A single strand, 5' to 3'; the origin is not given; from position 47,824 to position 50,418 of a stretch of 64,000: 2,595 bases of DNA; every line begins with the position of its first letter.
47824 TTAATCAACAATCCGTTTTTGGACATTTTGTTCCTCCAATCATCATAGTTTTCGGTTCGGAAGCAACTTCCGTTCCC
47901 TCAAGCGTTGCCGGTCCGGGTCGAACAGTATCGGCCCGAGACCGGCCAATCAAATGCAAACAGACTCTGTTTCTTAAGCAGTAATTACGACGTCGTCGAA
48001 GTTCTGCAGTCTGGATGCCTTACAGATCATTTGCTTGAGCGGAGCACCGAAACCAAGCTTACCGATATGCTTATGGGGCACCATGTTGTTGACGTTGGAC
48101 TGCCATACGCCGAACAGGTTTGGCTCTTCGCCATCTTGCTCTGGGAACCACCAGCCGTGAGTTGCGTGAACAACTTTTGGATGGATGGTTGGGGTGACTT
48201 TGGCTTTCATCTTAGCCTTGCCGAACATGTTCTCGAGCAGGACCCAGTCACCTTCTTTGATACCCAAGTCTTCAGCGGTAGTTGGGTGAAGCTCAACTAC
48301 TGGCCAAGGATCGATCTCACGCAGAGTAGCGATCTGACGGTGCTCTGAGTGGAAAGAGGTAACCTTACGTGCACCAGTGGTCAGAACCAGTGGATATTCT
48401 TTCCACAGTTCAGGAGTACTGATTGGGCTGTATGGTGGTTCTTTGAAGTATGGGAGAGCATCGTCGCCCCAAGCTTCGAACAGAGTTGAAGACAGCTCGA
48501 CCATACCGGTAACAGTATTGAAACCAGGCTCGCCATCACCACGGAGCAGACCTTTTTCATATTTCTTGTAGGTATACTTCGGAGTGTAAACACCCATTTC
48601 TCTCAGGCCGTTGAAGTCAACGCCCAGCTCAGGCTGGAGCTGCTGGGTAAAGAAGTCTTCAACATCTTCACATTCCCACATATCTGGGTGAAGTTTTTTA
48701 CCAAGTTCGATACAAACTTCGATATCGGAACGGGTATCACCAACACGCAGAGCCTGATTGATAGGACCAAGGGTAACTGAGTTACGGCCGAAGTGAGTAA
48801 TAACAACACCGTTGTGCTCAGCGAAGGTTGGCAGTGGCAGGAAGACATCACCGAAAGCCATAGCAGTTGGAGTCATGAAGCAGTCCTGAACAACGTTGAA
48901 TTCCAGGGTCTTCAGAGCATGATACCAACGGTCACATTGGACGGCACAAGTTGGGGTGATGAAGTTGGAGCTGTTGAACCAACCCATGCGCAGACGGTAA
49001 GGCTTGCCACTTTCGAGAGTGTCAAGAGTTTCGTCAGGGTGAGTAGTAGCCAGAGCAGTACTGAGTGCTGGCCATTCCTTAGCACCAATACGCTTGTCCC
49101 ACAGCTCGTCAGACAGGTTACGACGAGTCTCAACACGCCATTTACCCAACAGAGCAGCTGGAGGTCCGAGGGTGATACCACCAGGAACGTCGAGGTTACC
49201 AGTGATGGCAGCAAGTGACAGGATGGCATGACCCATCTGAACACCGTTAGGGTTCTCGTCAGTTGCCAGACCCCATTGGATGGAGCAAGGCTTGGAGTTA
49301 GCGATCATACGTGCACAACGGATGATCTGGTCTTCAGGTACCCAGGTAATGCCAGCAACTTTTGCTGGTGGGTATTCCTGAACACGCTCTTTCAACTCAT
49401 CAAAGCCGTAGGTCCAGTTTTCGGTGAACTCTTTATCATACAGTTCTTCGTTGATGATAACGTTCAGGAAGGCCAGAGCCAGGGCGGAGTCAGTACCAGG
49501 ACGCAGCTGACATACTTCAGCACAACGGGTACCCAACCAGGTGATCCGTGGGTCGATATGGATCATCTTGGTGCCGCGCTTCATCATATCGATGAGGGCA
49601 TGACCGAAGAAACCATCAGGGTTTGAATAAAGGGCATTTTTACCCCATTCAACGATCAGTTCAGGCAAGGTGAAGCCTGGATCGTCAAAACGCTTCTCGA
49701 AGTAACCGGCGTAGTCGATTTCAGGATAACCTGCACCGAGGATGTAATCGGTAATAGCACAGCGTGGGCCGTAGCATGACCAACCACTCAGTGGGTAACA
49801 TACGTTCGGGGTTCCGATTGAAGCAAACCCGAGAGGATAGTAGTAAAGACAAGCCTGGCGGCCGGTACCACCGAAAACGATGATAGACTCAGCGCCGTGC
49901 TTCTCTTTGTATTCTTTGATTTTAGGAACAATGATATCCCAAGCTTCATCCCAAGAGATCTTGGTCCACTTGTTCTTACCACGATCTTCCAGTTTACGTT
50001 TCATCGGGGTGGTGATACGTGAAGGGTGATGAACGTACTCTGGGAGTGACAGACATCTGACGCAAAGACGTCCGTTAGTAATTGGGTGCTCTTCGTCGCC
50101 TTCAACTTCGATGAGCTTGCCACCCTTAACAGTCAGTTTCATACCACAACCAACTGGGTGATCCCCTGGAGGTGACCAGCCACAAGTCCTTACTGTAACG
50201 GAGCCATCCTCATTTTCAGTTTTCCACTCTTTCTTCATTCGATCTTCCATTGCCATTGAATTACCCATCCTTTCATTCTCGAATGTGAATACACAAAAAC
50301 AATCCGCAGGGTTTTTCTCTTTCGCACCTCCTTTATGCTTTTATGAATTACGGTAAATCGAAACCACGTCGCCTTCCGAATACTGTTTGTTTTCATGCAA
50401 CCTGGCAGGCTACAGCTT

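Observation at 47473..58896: Sigma-54/AcoR-type controlled island with two paralogous Tat-less Mo/W-bisPGD oxidoreductase modules of unknown substrate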

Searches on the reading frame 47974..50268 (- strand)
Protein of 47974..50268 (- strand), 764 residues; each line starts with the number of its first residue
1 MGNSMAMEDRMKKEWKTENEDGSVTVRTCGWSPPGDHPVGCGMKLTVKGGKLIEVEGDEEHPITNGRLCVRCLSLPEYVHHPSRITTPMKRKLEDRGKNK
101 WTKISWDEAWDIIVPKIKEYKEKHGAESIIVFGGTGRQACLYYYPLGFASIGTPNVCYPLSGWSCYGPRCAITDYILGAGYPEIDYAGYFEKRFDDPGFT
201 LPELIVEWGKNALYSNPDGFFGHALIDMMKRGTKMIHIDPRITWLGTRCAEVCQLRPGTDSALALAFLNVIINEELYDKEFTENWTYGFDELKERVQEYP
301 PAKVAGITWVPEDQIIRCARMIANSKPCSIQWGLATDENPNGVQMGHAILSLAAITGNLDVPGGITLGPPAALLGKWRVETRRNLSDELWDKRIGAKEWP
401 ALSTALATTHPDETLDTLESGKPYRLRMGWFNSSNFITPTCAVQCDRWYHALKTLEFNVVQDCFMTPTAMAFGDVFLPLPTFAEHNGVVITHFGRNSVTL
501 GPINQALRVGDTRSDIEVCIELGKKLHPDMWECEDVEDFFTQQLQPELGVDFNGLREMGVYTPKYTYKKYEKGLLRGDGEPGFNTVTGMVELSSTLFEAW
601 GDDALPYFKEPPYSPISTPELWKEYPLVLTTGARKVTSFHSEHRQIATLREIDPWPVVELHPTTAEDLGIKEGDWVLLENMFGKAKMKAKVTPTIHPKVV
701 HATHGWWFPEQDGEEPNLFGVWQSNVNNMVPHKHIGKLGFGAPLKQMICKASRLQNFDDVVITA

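Call 4: search_protein_families(library=pfam, proteins=[window:47974-50268:-])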
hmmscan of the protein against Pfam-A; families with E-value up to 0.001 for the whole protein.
window:47974-50268:- (764 aa): 3 families
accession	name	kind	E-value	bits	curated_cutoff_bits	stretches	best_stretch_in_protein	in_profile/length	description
PF00384.28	Molybdopterin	-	7.9e-28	97.9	24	1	84-524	1-352/353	Molybdopterin oxidoreductase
PF01568.27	Molydop_binding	-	7.8e-20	71.4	26.8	1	627-730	1-93/110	Molydopterin dinucleotide binding domain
PF04879.21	Molybdop_Fe4S4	-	4.7e-10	39.7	22.7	1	39-81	13-55/55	Molybdopterin oxidoreductase Fe4S4 domain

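Call 5: search_protein_families(library=ncbifam, proteins=[window:47974-50268:-])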
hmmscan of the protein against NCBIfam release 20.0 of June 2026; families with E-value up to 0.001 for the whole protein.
window:47974-50268:- (764 aa): 25 families
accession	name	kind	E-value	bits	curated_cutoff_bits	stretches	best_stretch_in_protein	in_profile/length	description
TIGR01591.1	Fdh-alpha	equivalog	3.2e-78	263.5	666.25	3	39-364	8-316/672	formate dehydrogenase subunit alpha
NF012032.0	PRK15488.1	equivalog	4.6e-70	236.5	694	1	41-721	55-731/759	thiosulfate reductase PhsA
TIGR02166.1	dmsA_ynfE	subfamily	3.9e-58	197.2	777.7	2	203-710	213-756/794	DMSO/selenate family reductase complex A subunit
NF047855.1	AssmNtatRedNasC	equivalog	1.3e-43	149.3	1100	3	230-359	207-336/708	assimilatory nitrate reductase catalytic subunit NasC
TIGR03479.1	DMSO_red_II_alp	subfamily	9.2e-40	136.5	984.75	3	58-283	87-304/913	molybdopterin-dependent oxidoreductase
NF041884.1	selenate_YnfF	exception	7.9e-38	129.9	1650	3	41-291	58-304/798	selenate/tellurate reductase subunit YnfF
NF041885.1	selenate_YnfE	exception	1.5e-37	128.8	1675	2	231-708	250-763/805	selenate/tellurate reductase subunit YnfE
NF011566.1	PRK14990.1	exception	9.3e-37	126.4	1600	1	43-709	73-775/814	dimethylsulfoxide reductase subunit A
TIGR00509.1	bisC_fam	subfamily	2.9e-34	118.4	1017.55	3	227-527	199-511/772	molybdopterin guanine dinucleotide-containing S/N-oxide reductase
TIGR01553.1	formate-DH-alph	equivalog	1.6e-29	102.4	814.2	3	48-123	70-142/1009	formate dehydrogenase-N subunit alpha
NF041323.1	Nitr_red_NasA_Halo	equivalog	3.2e-28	98.7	1000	1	39-537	5-481/673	assimilatory nitrate reductase NasA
NF041783.2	mnquin_red_QrcB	equivalog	3.3e-25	88.3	440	2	39-124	62-142/695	menaquinone reductase molybdopterin-binding-like subunit QrcB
NF010055.0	PRK13532.1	equivalog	7.9e-23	80.6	904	2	39-134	52-149/830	nitrate reductase catalytic subunit NapA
NF041513.1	formate_DH_Act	exception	1.4e-22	79.4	1400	2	38-123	51-133/1067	formate dehydrogenase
TIGR01706.1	NAPA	equivalog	4e-21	75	930.55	2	39-134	52-149/830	periplasmic nitrate reductase subunit alpha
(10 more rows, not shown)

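Call 7: search_solved_structures(query=window:47974-50268:-, max_evalue=1e-10)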
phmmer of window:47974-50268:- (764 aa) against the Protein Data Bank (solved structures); distinct sequences matched with E-value up to 1e-10: 44.
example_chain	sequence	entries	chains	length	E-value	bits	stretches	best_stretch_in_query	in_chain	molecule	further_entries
2e7z_A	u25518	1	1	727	2.6e-78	266.7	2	39-406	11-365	Acetylene hydratase Ahy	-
2vpw_A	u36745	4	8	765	2.4e-50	174.2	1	41-706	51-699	THIOSULFATE REDUCTASE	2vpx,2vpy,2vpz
7bkb_D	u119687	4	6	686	3.8e-44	153.7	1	39-363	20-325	Formate dehydrogenase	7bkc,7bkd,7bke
7qv7_S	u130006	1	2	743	8.6e-43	149.3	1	39-707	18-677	Hydrogen dependent carbon dioxide reductase subunit FdhF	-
9t1s_L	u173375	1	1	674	1.2e-42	148.8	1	222-363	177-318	formate dehydrogenase (coenzyme F420)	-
7vw6_A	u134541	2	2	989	1.4e-39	138.7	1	39-363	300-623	Formate dehydrogenase | Tungsten-containing formate dehydrogenase alpha subunit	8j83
7e5z_A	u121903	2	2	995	1.4e-39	138.6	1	39-363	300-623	Formate dehydrogenase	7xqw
1aa6_A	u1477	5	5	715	2.5e-38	134.5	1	40-708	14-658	FORMATE DEHYDROGENASE H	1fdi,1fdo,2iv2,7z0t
9vap_A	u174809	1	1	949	2.9e-36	127.7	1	38-366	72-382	Formate dehydrogenase molybdopterin-binding subunit FdhA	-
6tg9_A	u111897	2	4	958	2.5e-32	114.7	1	39-487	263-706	Formate dehydrogenase subunit alpha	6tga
9wxb_B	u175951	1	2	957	1.1e-31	112.6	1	38-369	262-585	Formate dehydrogenase alpha subunit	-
2jio_A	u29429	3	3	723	6.2e-25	90.2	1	39-366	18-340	PERIPLASMIC NITRATE REDUCTASE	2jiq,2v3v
2jim_A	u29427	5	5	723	2.8e-24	88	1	39-366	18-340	PERIPLASMIC NITRATE REDUCTASE | PROTEIN (PERIPLASMIC NITRATE REDUCTASE)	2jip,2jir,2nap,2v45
1dmr_A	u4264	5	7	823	2.3e-23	85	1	94-721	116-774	DMSO REDUCTASE | Dimethyl sulfoxide/trimethylamine N-oxide reductase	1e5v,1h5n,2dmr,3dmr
1e60_A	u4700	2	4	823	2.3e-23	85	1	94-721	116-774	Dimethyl sulfoxide/trimethylamine N-oxide reductase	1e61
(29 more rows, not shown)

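Call 10: search_solved_structures(query=window:47974-50268:-, max_evalue=1e-45, show_alignments=2)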
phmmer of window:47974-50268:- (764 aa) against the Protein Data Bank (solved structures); distinct sequences matched with E-value up to 1e-45: 2.
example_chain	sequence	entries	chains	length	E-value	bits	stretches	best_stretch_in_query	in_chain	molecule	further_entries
2e7z_A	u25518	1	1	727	2.6e-78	266.7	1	39-406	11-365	Acetylene hydratase Ahy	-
2vpw_A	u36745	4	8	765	2.4e-50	174.2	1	41-706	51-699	THIOSULFATE REDUCTASE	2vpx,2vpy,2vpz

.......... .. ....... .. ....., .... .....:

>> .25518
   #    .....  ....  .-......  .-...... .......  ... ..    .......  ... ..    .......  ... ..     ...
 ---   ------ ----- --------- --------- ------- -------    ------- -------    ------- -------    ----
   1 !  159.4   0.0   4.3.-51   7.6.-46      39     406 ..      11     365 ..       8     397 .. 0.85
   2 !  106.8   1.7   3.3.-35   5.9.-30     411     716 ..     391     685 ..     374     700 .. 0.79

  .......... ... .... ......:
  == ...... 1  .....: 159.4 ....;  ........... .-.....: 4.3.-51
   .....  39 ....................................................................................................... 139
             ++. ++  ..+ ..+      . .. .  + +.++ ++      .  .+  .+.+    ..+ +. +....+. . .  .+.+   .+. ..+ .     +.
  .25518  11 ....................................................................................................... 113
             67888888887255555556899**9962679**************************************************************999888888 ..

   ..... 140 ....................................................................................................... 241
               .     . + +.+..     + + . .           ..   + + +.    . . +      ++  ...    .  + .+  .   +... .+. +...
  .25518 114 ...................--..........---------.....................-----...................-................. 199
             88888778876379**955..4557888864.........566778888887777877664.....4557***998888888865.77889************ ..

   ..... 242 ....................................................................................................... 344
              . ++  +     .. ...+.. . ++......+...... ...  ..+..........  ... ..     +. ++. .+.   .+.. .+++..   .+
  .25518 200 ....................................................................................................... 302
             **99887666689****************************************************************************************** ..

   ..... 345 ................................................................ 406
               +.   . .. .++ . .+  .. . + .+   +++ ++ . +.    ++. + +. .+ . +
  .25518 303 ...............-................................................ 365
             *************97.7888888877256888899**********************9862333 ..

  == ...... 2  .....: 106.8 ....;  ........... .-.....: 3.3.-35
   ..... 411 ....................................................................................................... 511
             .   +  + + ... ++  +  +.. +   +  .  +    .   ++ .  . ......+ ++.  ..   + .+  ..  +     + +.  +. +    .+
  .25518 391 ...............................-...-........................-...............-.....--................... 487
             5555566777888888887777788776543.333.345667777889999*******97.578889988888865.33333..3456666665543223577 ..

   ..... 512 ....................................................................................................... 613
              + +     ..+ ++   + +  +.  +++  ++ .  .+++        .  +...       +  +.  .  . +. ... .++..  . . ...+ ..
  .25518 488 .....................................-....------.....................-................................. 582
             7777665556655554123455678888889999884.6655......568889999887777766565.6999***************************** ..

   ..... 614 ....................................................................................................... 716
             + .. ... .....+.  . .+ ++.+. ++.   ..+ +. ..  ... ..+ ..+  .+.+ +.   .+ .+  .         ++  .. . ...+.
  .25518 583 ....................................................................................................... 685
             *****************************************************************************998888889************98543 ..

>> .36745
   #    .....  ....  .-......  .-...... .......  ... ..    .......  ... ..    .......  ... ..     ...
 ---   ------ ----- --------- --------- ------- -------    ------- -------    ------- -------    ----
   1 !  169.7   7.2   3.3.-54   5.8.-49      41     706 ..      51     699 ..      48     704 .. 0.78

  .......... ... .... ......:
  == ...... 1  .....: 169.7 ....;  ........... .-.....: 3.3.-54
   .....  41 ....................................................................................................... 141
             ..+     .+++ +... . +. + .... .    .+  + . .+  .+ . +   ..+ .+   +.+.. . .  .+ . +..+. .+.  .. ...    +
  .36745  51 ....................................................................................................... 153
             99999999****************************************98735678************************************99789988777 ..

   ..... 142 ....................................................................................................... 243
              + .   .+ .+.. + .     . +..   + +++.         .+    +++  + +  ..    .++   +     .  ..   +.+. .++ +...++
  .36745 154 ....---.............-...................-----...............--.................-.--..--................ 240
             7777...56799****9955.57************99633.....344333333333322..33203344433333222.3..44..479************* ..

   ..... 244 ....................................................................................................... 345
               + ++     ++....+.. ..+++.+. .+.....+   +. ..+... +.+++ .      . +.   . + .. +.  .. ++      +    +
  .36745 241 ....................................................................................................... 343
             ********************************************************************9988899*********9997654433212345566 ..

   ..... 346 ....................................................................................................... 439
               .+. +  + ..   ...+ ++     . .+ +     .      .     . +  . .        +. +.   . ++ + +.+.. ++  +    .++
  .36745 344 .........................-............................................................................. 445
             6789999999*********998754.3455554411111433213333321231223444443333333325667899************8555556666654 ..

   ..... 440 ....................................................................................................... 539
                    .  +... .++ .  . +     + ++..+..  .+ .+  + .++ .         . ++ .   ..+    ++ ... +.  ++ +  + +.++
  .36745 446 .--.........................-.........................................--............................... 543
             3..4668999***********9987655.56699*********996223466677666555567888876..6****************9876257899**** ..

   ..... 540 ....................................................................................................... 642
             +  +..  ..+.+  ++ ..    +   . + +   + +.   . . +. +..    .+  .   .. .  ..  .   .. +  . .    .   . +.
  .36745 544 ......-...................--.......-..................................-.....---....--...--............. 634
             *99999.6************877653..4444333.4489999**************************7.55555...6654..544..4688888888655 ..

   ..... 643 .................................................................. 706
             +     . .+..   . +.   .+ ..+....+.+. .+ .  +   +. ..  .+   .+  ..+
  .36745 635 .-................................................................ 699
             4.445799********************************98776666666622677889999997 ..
